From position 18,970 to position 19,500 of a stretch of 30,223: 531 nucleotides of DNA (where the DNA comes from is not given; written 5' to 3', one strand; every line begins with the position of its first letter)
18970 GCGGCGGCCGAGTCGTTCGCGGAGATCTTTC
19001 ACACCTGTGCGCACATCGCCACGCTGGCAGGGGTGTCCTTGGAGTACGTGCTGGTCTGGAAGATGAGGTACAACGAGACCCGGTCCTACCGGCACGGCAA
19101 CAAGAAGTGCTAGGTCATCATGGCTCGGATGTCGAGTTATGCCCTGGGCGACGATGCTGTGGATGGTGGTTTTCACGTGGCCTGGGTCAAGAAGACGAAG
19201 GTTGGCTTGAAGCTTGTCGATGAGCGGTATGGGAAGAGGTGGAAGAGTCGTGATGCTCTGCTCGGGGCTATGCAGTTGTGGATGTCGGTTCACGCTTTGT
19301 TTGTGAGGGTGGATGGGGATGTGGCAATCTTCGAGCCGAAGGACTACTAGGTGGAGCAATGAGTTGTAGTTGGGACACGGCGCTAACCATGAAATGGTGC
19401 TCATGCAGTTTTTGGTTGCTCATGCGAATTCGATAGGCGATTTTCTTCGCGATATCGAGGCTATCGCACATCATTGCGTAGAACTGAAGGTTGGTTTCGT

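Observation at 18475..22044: Compact exonuclease-proficient family B DNA polymerase with no recognisable terminal protein nearby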

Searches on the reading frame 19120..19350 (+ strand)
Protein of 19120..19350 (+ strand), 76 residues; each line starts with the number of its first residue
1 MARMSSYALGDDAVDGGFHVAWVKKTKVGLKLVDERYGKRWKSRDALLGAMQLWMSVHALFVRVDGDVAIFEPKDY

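Call 4: search_protein_families(library=pfam, proteins=[window:19120-19350:+], max_evalue=0.1)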
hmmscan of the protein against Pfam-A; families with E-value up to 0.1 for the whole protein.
window:19120-19350:+ (76 aa): 0 families

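Call 5: search_protein_families(library=phrogs, proteins=[window:19120-19350:+], max_evalue=0.01)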
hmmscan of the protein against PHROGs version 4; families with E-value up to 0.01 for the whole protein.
window:19120-19350:+ (76 aa): 0 families
